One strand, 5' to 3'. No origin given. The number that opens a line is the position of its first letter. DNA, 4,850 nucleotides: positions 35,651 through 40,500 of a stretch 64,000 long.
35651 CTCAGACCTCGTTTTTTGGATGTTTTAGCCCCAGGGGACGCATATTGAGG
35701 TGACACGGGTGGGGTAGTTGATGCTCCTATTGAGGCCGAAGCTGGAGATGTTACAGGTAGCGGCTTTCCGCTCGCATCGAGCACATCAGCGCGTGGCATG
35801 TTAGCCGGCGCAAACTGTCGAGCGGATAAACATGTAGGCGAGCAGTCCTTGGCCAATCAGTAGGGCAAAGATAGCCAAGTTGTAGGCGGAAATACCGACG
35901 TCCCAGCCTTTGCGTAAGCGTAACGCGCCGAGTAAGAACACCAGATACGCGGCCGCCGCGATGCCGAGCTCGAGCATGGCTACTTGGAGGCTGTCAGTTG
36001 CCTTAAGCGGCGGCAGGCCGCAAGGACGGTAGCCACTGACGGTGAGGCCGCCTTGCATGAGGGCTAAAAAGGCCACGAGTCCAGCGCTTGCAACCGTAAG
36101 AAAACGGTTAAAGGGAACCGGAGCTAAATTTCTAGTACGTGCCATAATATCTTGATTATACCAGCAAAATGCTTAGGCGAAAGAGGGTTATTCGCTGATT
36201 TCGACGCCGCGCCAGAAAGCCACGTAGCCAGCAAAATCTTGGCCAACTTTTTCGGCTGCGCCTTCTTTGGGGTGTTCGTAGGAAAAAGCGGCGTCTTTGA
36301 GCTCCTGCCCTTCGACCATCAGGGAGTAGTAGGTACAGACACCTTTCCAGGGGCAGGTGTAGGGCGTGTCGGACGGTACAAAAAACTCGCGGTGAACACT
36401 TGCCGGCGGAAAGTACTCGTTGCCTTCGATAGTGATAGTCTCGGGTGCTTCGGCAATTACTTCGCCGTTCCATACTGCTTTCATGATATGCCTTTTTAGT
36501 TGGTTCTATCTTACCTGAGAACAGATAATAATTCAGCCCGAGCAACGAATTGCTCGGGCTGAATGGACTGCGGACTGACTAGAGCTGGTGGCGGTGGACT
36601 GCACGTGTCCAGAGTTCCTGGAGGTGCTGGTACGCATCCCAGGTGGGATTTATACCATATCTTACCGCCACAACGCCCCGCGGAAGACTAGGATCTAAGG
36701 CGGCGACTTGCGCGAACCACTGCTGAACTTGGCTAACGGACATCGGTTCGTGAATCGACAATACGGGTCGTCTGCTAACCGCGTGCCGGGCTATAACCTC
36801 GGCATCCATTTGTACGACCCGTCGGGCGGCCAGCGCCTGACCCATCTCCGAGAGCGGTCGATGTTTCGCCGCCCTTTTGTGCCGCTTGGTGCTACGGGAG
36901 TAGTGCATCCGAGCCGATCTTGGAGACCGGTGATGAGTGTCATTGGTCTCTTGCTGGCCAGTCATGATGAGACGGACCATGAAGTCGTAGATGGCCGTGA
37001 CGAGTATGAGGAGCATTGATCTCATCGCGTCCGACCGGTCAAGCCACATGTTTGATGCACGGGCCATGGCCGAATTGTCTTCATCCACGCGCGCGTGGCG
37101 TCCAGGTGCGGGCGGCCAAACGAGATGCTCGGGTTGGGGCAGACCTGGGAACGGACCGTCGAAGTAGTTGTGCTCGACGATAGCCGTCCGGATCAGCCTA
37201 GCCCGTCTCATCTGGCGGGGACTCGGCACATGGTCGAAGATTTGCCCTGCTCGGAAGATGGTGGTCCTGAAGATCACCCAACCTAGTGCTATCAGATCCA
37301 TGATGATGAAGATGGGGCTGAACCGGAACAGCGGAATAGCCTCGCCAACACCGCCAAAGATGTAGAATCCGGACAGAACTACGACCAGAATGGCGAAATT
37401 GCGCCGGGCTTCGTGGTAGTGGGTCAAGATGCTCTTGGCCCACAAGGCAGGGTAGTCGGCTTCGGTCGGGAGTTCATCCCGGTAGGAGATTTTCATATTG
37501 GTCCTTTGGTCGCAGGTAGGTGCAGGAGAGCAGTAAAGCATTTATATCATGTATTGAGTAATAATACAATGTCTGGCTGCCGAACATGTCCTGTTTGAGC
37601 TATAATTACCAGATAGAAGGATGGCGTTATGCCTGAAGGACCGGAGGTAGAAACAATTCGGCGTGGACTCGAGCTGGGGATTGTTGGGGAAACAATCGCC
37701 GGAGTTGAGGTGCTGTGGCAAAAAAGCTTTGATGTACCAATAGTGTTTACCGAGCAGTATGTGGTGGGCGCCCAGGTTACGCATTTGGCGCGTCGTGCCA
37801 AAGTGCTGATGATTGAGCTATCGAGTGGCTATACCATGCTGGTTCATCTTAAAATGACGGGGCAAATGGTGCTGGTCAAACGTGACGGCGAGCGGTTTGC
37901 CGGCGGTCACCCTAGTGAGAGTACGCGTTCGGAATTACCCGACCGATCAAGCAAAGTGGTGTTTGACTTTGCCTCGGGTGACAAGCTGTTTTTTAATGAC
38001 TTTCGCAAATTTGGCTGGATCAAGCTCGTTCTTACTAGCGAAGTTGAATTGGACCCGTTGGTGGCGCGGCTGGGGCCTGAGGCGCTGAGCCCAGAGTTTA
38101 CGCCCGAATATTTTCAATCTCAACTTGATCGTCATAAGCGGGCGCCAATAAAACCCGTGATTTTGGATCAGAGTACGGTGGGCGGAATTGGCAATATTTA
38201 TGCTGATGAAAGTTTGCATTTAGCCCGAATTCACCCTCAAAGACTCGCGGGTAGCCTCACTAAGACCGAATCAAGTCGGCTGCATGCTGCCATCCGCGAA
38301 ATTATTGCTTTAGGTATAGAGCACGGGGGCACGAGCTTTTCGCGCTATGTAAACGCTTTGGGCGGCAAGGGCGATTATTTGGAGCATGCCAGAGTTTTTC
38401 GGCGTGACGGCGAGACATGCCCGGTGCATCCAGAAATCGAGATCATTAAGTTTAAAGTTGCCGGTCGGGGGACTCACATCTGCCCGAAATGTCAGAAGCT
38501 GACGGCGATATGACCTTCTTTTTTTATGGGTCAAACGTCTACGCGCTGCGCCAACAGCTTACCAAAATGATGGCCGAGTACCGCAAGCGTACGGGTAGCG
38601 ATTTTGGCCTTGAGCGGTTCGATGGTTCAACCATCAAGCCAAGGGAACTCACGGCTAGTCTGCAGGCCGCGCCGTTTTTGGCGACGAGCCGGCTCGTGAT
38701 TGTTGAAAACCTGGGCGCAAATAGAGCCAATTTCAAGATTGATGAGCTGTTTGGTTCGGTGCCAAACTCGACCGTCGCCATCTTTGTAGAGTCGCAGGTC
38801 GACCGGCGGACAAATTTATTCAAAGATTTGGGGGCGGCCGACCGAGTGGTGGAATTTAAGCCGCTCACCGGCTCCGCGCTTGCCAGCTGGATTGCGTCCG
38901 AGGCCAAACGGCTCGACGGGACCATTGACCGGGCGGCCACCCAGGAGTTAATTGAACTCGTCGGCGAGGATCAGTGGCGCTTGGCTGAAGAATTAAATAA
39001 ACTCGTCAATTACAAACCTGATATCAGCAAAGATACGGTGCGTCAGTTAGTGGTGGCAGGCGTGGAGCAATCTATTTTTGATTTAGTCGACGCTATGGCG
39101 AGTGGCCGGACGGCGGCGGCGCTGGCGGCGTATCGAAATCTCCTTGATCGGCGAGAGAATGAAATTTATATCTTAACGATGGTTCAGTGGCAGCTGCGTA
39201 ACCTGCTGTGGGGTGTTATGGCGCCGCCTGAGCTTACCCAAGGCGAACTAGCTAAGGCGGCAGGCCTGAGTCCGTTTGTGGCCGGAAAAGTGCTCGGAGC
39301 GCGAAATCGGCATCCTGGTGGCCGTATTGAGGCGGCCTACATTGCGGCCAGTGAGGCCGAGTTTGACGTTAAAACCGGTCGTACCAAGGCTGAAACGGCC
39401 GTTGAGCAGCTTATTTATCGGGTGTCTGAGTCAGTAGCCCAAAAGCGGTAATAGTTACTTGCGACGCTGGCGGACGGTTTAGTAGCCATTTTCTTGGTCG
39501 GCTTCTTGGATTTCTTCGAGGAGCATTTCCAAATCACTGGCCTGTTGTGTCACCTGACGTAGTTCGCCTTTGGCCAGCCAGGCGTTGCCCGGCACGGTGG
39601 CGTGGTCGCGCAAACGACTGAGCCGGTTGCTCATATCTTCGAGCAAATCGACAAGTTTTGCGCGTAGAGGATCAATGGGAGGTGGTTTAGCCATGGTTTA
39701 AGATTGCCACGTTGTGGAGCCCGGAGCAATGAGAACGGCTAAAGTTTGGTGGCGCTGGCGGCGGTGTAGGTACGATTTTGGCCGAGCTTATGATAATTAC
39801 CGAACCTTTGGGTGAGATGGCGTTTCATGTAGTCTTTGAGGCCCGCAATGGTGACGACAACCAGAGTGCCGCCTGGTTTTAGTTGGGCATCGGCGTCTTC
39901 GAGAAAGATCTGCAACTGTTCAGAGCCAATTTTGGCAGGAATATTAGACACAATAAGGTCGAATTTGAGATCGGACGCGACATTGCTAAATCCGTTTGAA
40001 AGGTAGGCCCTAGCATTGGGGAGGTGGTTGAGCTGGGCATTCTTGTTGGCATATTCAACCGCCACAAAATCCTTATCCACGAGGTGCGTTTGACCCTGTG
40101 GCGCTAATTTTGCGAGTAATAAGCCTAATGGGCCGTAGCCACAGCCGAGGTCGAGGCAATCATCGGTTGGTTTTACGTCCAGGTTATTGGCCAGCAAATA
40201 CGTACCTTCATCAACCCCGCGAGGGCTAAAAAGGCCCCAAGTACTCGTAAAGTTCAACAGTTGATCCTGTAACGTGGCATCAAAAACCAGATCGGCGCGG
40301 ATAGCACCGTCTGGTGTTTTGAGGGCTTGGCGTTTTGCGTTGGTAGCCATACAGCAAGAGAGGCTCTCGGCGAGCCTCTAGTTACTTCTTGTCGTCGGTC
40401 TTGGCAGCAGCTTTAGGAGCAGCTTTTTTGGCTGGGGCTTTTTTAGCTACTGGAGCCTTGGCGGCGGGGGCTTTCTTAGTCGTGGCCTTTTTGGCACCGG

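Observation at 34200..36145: Tandem paralogous proline-rich single-pass membrane proteins with a shared N-terminal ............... motif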

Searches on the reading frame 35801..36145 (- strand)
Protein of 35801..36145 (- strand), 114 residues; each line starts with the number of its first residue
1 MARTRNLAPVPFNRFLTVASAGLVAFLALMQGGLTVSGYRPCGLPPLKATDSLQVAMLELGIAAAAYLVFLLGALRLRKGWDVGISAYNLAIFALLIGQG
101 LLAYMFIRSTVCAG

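Call 4: search_protein_families(library=pfam, proteins=[window:35801-36145:-], max_evalue=1)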
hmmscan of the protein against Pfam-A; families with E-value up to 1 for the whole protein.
window:35801-36145:- (114 aa): 0 families

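Call 14: search_protein_families(library=ncbifam, proteins=[window:35801-36145:-], max_evalue=1)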
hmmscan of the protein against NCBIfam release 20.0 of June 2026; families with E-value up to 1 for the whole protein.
window:35801-36145:- (114 aa): 1 family
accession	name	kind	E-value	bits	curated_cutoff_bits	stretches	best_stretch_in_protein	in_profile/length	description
NF033490.1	small_SPW0924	hypoth_equivalog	0.15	12.1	33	0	14-30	2-18/44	SPW_0924 family protein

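Call 23: search_protein_families(library=phrogs, proteins=[window:35801-36145:-], max_evalue=1)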
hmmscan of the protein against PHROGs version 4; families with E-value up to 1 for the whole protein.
window:35801-36145:- (114 aa): 2 families
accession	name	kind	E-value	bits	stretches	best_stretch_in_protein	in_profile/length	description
phrog_8547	-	unknown function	0.058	14.5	1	24-43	14-33/44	-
phrog_22956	-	unknown function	0.36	12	0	66-105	17-51/57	-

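Call 27: find_homologous_proteins(query=window:35801-36145:-, max_evalue=10)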
Query window:35801-36145:- (114 aa): 10 proteins with E <= 10 among 155 candidates.
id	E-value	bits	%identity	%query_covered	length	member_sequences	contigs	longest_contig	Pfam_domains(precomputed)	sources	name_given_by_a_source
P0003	5.2e-65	234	100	100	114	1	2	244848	-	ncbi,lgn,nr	ncbi:hypothetical protein HJC99_01630 [Candidatus Saccharibacteria bacterium]|nr:hypothetical protei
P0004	3.0e-56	206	87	100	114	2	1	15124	-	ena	-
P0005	1.8e-52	194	81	100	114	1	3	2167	-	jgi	jgi:hypothetical protein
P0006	2.6e-48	180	79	99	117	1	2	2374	-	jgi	jgi:hypothetical protein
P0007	3.7e-48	180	80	99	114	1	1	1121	-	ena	-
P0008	2.3e-47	177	75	99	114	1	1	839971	-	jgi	jgi:hypothetical protein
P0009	5.6e-46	173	76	98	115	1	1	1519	-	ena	-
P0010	1.2e-45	172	73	100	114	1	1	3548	-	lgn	-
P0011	2.2e-45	171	72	100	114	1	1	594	-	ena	-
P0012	3.1e-43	164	69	99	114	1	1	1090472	-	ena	-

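Call 28: find_encoding_contigs(protein=P0004, flank=6000, max_places=3)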
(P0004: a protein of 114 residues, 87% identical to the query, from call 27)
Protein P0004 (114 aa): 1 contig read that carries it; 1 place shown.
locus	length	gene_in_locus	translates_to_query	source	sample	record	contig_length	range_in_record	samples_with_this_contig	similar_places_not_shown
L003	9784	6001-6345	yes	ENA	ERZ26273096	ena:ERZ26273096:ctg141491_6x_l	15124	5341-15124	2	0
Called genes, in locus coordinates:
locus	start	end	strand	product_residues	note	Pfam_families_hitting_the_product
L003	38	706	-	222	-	PF01509:TruB_N, PF16198:TruB_C_2 (weak)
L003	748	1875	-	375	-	PF01368:DHH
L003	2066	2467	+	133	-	PF01649:Ribosomal_S20p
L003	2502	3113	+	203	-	PF02475:TRM5-TYW2_MTfase (weak), PF05175:MTS, PF02353:CMAS (weak), PF06325:PrmA, PF13847:Methyltransf_31, PF13649:Methyltransf_25 (weak)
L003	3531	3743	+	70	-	-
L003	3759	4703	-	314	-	PF21694:DNA_pol3_delta_C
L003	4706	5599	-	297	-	PF01149:Fapy_DNA_glyco, PF06831:H2TH, PF06827:zf-FPG_IleRS (faint)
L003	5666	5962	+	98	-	PF04248:NTP_transf_9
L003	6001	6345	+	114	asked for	-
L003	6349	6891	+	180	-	-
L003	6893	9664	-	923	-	PF02739:5_3_exonuc_N, PF01367:5_3_exonuc, PF01612:DNA_pol_A_exo1, PF00476:DNA_pol_A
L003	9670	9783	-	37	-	?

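Call 29: find_encoding_contigs(protein=P0008, flank=6000, max_places=3)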
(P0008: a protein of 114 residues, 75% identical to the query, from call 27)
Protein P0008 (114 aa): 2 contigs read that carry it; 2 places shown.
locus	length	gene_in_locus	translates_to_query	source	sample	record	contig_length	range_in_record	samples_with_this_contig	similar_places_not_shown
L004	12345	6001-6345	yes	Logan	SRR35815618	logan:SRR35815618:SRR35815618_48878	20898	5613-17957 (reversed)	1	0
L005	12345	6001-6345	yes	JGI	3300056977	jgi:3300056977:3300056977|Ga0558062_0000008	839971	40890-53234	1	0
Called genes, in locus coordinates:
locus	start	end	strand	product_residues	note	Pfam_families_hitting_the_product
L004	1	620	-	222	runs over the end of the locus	PF01509:TruB_N, PF16198:TruB_C_2 (weak)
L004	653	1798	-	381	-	PF01368:DHH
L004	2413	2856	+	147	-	PF01649:Ribosomal_S20p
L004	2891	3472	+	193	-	PF05175:MTS, PF06325:PrmA, PF13649:Methyltransf_25, PF13847:Methyltransf_31, PF08242:Methyltransf_12 (faint)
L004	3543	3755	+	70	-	-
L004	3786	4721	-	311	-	PF06144:DNA_pol3_delta (weak), PF21694:DNA_pol3_delta_C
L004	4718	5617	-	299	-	PF01149:Fapy_DNA_glyco, PF06831:H2TH, PF06827:zf-FPG_IleRS (weak)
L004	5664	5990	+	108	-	PF04248:NTP_transf_9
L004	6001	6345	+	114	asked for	-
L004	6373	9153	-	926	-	PF02739:5_3_exonuc_N, PF01367:5_3_exonuc, PF01612:DNA_pol_A_exo1, PF22619:DNA_polI_exo1 (faint), PF00476:DNA_pol_A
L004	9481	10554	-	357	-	PF03979:Sigma70_r1_1, PF00140:Sigma70_r1_2, PF04542:Sigma70_r2, PF04539:Sigma70_r3, PF04545:Sigma70_r4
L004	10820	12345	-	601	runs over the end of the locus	PF01807:Zn_ribbon_DnaG, PF08275:DNAG_N, PF01751:Toprim, PF13155:Toprim_2, PF13662:Toprim_4, PF10410:DnaB_bind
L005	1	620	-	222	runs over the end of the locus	PF01509:TruB_N, PF16198:TruB_C_2 (weak)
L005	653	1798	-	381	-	PF01368:DHH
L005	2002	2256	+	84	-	-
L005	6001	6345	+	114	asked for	-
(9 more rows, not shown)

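Call 30: find_encoding_contigs(protein=P0012, flank=6000, max_places=3)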
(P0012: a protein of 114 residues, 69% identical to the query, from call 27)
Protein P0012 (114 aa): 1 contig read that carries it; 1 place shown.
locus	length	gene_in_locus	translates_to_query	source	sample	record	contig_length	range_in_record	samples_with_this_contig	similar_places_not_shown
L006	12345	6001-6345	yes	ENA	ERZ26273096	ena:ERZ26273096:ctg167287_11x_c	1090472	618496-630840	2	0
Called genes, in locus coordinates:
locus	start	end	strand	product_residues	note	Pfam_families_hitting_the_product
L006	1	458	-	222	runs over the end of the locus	PF01509:TruB_N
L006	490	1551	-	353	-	PF01368:DHH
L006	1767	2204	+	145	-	-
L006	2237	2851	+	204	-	PF05175:MTS, PF06325:PrmA, PF13847:Methyltransf_31, PF08241:Methyltransf_11 (weak), PF08242:Methyltransf_12 (weak), PF13649:Methyltransf_25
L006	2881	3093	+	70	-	-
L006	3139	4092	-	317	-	PF21694:DNA_pol3_delta_C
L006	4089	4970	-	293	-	PF01149:Fapy_DNA_glyco, PF06831:H2TH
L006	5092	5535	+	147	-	-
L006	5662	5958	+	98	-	PF04248:NTP_transf_9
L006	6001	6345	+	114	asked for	-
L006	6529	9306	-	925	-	PF02739:5_3_exonuc_N, PF01367:5_3_exonuc, PF01612:DNA_pol_A_exo1, PF22619:DNA_polI_exo1 (faint), PF00476:DNA_pol_A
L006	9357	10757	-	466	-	PF13522:GATase_6, PF13537:GATase_7, PF00156:Pribosyltran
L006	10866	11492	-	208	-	-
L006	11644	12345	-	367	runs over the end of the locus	PF03979:Sigma70_r1_1, PF00140:Sigma70_r1_2, PF04542:Sigma70_r2, PF04539:Sigma70_r3, PF04545:Sigma70_r4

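Call 38: find_related_loci(query=A3, collection=genome_contigs, flank=6000)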
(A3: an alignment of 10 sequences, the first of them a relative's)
Query A3 (114 aa) in genome_contigs; peptide patterns used: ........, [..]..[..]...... (x = any residue, [..] = any of these).
133 stretches matched a pattern, but none encodes a relative of the query by tblastn (E <= 1e-3).

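Call 39: find_related_loci(query=A3, collection=metagenome_contigs, flank=6000)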
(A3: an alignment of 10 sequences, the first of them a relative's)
Query A3 (114 aa) in metagenome_contigs; peptide patterns used: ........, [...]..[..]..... (x = any residue, [..] = any of these).
173 stretches matched a pattern, but none encodes a relative of the query by tblastn (E <= 1e-3).

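Call 44: find_encoding_contigs(protein=P0010, flank=4000, max_places=3)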
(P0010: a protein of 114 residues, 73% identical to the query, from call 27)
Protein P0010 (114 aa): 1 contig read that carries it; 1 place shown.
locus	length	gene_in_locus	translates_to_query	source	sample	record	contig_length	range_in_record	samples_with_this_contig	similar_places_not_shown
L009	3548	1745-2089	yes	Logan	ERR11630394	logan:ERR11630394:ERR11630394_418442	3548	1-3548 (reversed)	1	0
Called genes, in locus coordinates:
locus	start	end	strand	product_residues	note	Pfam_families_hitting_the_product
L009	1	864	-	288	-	?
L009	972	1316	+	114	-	-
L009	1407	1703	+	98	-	PF04248:NTP_transf_9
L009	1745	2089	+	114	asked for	-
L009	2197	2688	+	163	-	-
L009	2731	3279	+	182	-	-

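Call 45: find_encoding_contigs(protein=P0006, flank=4000, max_places=3)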
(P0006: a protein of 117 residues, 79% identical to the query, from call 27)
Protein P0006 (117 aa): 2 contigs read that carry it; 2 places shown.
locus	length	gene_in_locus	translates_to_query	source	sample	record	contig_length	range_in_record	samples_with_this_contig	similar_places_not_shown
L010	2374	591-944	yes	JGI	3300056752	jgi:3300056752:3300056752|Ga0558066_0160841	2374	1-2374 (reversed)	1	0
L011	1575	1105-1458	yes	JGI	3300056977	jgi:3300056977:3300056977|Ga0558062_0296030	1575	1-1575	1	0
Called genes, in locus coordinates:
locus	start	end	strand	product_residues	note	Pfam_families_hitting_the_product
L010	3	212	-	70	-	?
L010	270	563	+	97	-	PF04248:NTP_transf_9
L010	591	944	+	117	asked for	-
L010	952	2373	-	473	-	?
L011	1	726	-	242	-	?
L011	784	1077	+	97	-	PF04248:NTP_transf_9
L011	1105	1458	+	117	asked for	-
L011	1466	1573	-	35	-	?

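Call 46: find_encoding_contigs(protein=P0005, flank=4000, max_places=3)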
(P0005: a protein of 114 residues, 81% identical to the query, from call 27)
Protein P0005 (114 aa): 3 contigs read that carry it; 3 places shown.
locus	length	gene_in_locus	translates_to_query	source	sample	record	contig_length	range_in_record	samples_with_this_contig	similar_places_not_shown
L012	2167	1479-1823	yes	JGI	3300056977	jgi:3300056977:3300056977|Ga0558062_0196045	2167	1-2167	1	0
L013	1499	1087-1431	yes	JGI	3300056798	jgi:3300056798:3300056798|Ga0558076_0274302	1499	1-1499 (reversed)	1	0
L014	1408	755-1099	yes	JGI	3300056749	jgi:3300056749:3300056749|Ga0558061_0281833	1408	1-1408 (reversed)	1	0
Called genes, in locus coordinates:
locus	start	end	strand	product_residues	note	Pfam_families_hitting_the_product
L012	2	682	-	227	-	?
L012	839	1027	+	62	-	PF11387:DUF2795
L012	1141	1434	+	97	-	PF04248:NTP_transf_9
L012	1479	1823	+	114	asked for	-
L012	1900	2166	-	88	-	?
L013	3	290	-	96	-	?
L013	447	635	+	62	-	PF11387:DUF2795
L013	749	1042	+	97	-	PF04248:NTP_transf_9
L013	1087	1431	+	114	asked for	-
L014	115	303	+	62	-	PF11387:DUF2795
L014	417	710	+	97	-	PF04248:NTP_transf_9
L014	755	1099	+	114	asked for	-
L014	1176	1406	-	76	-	?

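Call 76: find_encoding_contigs(protein=P0009, flank=3000, max_places=3)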
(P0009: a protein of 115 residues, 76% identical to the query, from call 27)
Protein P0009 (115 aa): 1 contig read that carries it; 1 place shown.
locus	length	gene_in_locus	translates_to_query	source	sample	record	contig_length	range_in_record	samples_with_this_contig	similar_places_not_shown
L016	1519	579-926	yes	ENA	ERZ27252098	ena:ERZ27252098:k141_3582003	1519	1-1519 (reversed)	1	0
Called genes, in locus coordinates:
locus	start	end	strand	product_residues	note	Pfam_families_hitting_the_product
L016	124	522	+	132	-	-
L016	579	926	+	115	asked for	-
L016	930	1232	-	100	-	PF03551:PadR (weak)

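Call 79: find_related_loci(query=A6, collection=metagenome_contigs, flank=5000)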
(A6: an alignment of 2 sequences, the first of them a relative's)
Query A6 (180 aa) in metagenome_contigs; peptide patterns used: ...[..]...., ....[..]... (x = any residue, [..] = any of these).
600 stretches matched a pattern, but none encodes a relative of the query by tblastn (E <= 1e-3).

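Call 81: search_protein_families(library=padloc, proteins=[window:35801-36145:-], max_evalue=1)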
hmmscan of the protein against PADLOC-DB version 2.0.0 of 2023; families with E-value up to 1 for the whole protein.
window:35801-36145:- (114 aa): 0 families

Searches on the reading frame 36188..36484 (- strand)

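Call 4: search_protein_families(library=pfam, proteins=[window:36188-36484:-], max_evalue=1)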
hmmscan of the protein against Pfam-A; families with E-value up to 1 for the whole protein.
window:36188-36484:- (98 aa): 1 family
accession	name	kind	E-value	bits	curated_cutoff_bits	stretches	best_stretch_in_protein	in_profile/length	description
PF04248.19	NTP_transf_9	-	3.3e-25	88.2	22.1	1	1-92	1-92/93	Domain of unknown function (DUF427)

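Call 81: search_protein_families(library=padloc, proteins=[window:36188-36484:-], max_evalue=1)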
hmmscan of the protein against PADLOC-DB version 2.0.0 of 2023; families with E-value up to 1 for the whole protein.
window:36188-36484:- (98 aa): 0 families

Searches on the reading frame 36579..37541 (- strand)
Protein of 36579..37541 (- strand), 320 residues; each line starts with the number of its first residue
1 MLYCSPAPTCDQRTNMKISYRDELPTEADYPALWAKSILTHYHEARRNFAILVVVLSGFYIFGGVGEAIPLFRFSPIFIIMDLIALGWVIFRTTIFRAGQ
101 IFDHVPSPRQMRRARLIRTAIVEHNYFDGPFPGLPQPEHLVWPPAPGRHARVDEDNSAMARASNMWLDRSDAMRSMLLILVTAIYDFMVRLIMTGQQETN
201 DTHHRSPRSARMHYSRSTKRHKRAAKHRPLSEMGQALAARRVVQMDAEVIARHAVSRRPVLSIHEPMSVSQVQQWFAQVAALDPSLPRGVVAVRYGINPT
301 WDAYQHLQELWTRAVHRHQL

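Call 4: search_protein_families(library=pfam, proteins=[window:36579-37541:-], max_evalue=1)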
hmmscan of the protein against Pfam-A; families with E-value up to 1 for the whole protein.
window:36579-37541:- (320 aa): 0 families

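Call 14: search_protein_families(library=ncbifam, proteins=[window:36579-37541:-], max_evalue=1)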
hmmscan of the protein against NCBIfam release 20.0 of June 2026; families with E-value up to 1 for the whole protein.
window:36579-37541:- (320 aa): 0 families

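Call 23: search_protein_families(library=phrogs, proteins=[window:36579-37541:-], max_evalue=1)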
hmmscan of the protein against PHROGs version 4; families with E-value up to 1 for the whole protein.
window:36579-37541:- (320 aa): 1 family
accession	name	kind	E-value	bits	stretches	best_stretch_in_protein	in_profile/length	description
phrog_9350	-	unknown function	0.95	10.5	0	49-90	21-61/118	-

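Call 81: search_protein_families(library=padloc, proteins=[window:36579-37541:-], max_evalue=1)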
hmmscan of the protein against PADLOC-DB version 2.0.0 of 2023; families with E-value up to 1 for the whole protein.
window:36579-37541:- (320 aa): 0 families

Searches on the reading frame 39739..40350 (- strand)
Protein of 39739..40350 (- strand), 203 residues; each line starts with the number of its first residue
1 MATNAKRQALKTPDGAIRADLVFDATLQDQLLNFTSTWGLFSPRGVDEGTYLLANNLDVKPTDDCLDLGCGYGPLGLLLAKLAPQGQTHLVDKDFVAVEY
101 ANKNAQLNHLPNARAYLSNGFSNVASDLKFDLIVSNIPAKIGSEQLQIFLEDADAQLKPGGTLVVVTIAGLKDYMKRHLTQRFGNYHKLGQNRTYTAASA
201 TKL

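Call 14: search_protein_families(library=ncbifam, proteins=[window:39739-40350:-], max_evalue=1)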
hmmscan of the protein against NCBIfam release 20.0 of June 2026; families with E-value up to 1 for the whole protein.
window:39739-40350:- (203 aa): 52 families (the best 25 are shown)
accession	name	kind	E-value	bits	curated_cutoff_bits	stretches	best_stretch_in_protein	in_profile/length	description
NF007023.0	PRK09489.1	equivalog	1.8e-19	70.1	295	1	32-197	167-331/342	16S rRNA (guanine(1207)-N(2))-methyltransferase RsmC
NF011529.0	PRK14968.1-3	equivalog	1.7e-14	53.7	162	1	48-138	21-107/198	putative methyltransferase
TIGR03534.1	RF_mod_PrmC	equivalog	3.6e-14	52.8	199.1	1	58-138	82-165/253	peptide chain release factor N(5)-glutamine methyltransferase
NF001786.0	PRK00517.2-4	equivalog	5.7e-12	45.3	327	1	60-187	142-257/277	50S ribosomal protein L11 methyltransferase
TIGR00406.1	prmA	equivalog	6.8e-11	42.1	183.15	1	59-166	157-258/288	50S ribosomal protein L11 methyltransferase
TIGR00536.1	hemK_fam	subfamily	1e-10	41.2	115.5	1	61-138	114-191/286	HemK family protein methyltransferase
NF001785.0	PRK00517.2-2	equivalog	8.1e-09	35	188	1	62-165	146-243/282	50S ribosomal protein L11 methyltransferase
NF047649.1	MTase_UXPK_star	exception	1.2e-08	34.4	460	1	59-167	75-183/283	methyltransferase/UXPK-star double selenoprotein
TIGR03533.1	L3_gln_methyl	equivalog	1.3e-08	34.5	229.7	1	55-138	115-198/284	50S ribosomal protein L3 N(5)-glutamine methyltransferase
TIGR02469.1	CbiT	equivalog_domain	5.1e-08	33.2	78.3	1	55-167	13-122/124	precorrin-6Y C5,15-methyltransferase (decarboxylating) subunit CbiT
NF043040.1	corrin_prot_MT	hypoth_equivalog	7.8e-08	32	180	1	59-179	38-161/216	corrinoid protein-associated methyltransferase CpaM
NF001790.0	PRK00517.3-3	equivalog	8.1e-08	31.9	269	1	54-179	113-237/262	50S ribosomal protein L11 methyltransferase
NF001784.0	PRK00517.2-1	equivalog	1.4e-07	31.3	244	1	54-168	144-256/290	50S ribosomal protein L11 methyltransferase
NF011577.0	PRK15001.1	equivalog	2.7e-07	29.8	468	1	39-202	206-373/378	23S rRNA (guanine(1835)-N(2))-methyltransferase RlmG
TIGR00537.1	hemK_rel_arch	hypoth_equivalog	3e-07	30.3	87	1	48-138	6-91/179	HemK2/MTQ2 family protein methyltransferase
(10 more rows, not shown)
